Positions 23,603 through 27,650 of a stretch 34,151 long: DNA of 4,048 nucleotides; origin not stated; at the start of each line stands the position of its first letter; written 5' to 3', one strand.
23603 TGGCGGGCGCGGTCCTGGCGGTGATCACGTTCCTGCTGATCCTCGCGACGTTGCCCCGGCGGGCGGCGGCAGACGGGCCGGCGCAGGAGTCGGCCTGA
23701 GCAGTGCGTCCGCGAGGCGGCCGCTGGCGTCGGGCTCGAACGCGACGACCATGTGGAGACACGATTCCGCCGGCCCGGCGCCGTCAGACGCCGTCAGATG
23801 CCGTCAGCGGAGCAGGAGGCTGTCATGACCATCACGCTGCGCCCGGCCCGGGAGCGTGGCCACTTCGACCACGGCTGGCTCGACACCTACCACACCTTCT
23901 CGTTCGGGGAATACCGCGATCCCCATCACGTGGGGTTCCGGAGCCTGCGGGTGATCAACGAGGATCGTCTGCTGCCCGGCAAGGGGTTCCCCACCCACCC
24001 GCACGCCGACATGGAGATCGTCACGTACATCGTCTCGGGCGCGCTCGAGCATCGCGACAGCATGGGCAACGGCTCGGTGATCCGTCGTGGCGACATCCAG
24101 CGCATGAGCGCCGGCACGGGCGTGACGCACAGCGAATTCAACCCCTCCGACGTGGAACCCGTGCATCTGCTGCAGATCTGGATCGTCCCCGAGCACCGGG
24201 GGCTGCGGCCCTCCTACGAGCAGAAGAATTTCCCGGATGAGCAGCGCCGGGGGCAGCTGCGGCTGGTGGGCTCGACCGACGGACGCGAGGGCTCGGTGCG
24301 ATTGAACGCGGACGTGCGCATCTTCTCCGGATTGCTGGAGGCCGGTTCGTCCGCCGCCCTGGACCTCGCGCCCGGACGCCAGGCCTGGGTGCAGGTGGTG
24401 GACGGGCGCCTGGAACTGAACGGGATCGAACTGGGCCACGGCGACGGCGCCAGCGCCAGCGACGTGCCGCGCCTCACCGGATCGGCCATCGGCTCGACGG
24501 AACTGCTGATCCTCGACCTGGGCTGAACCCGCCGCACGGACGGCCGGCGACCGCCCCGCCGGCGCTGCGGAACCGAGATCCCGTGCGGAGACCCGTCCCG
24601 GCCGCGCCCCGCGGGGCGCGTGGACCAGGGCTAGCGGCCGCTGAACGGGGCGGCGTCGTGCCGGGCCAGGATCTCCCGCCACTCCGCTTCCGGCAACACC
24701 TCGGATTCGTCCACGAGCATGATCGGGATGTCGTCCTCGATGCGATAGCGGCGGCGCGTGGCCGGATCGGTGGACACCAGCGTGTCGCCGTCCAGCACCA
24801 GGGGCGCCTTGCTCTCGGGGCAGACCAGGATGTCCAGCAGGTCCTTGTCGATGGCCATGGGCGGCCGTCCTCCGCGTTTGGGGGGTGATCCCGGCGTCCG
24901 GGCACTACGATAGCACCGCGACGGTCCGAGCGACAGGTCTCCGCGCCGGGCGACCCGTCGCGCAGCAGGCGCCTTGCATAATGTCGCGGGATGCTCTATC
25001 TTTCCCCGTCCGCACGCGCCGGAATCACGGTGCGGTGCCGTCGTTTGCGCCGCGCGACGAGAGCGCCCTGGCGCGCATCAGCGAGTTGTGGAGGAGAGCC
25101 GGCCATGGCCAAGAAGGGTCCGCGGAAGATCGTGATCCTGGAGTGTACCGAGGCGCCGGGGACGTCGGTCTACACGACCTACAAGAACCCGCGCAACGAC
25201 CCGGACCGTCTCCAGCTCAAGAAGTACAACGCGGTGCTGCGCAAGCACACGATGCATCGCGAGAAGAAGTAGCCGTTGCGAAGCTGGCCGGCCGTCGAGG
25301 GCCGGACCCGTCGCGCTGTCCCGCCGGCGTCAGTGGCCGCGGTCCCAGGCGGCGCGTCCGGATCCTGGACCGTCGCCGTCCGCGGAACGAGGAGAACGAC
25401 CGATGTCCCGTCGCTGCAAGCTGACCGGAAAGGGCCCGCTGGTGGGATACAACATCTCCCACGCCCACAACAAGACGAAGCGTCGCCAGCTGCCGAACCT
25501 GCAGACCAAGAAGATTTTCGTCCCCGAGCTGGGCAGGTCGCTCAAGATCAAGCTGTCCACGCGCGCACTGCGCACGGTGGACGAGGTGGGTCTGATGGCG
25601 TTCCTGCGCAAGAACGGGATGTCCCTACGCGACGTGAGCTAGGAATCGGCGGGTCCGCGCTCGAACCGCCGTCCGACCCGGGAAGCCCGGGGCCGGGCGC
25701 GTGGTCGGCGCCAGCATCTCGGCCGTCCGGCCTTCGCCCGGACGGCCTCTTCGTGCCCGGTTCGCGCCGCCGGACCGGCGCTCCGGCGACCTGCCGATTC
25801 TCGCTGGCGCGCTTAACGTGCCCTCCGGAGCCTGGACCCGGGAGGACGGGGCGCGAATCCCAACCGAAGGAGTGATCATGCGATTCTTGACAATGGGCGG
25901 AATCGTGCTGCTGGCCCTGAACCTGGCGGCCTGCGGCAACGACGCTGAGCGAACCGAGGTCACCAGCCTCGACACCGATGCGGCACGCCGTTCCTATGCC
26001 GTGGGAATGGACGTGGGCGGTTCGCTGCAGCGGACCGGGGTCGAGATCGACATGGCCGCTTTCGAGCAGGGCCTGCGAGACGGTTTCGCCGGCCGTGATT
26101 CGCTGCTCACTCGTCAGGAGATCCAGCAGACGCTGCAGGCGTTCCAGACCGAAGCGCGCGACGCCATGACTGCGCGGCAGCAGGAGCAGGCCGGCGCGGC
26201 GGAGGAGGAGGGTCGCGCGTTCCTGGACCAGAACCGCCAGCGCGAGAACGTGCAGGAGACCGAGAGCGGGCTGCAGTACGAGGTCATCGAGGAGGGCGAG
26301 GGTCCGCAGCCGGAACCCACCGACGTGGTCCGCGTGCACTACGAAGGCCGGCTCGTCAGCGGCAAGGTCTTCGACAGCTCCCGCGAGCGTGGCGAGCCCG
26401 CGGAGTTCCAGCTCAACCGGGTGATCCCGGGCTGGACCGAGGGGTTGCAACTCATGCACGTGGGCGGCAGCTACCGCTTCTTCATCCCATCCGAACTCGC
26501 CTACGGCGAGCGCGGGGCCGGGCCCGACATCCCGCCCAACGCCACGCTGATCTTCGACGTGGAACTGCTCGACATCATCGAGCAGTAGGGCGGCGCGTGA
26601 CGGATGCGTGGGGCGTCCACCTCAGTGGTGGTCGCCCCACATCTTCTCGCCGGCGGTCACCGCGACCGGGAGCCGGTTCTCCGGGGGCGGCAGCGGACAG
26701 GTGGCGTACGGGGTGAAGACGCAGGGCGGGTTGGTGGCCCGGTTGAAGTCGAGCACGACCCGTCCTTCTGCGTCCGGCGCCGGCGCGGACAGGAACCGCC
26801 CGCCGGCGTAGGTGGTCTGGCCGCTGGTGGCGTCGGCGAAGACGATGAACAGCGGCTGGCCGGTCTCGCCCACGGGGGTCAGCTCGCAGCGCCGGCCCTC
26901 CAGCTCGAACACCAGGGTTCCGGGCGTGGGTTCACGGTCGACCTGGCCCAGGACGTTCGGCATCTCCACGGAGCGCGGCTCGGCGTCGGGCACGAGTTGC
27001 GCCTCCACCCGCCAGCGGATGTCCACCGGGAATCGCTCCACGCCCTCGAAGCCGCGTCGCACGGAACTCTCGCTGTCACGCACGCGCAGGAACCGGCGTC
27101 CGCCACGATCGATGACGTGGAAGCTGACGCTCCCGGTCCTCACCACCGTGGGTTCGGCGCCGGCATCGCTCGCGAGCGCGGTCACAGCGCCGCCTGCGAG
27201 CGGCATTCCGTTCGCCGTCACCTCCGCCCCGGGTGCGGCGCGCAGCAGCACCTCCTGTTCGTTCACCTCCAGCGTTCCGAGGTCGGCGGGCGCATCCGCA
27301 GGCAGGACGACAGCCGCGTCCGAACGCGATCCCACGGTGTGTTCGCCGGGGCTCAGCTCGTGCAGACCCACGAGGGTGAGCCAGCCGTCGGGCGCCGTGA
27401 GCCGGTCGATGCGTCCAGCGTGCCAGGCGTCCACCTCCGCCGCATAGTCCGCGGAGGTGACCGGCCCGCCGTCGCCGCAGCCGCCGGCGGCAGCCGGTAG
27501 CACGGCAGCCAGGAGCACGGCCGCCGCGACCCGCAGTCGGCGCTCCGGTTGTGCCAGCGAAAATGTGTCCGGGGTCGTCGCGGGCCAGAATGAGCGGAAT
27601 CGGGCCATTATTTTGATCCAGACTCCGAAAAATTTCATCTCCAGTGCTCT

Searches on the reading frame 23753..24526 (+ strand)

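Call 3: search_protein_families(library=pfam, proteins=[window:23753-24526:+])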
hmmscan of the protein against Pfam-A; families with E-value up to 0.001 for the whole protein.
window:23753-24526:+ (257 aa): 3 families
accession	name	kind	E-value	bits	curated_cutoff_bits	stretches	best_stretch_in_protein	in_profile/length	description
PF02678.22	Pirin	-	1.3e-35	122.1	26.1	1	31-144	4-108/108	Pirin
PF17954.7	Pirin_C_2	-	2.6e-21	76.1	22.9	1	171-256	1-86/86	Quercetinase C-terminal cupin domain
PF07883.17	Cupin_2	-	2.7e-06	27.4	27.2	1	73-142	5-69/70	Cupin domain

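Call 5: search_protein_families(library=ncbifam, proteins=[window:23753-24526:+])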
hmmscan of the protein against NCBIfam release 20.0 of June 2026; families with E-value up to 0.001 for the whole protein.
window:23753-24526:+ (257 aa): 0 families

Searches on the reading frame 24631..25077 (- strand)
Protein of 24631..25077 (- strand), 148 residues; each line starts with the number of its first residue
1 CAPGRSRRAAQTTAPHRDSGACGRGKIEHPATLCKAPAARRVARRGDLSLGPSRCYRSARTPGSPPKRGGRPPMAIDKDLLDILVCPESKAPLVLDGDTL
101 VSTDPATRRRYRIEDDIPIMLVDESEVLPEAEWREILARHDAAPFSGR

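Call 77: search_protein_families(library=pfam, proteins=[window:24631-25077:-], max_evalue=0.0001)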
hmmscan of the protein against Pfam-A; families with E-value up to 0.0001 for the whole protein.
window:24631-25077:- (148 aa): 1 family
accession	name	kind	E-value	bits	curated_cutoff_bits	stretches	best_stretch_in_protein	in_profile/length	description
PF03966.22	Trm112p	-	6.8e-07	29.6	22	1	77-115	1-39/40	Trm112p-like protein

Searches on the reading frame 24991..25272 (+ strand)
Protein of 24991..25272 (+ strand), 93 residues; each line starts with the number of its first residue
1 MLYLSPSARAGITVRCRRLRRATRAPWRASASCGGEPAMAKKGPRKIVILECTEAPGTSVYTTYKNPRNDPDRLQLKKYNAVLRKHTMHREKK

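Call 77: search_protein_families(library=pfam, proteins=[window:24991-25272:+], max_evalue=0.0001)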
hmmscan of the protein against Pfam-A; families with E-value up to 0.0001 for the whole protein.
window:24991-25272:+ (93 aa): 1 family
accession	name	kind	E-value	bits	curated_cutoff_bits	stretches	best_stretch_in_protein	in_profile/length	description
PF00471.26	Ribosomal_L33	-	1.8e-18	67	25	1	46-93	1-47/47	Ribosomal protein L33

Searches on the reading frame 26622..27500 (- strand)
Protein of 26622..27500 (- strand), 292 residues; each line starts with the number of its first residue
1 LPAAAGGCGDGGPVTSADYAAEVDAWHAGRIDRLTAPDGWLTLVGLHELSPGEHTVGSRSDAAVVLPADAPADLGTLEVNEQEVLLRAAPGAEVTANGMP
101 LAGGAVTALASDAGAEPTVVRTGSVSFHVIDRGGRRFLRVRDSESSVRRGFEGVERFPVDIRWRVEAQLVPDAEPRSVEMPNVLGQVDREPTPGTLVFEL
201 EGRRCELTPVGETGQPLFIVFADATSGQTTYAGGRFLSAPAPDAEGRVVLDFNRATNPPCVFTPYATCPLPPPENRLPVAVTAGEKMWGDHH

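Call 77: search_protein_families(library=pfam, proteins=[window:26622-27500:-], max_evalue=0.0001)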
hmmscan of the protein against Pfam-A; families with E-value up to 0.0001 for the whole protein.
window:26622-27500:- (292 aa): 1 family
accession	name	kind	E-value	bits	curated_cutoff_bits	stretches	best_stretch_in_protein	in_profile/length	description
PF07920.16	DUF1684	-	1.8e-48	164.8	25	1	150-286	2-139/139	Protein of unknown function (DUF1684)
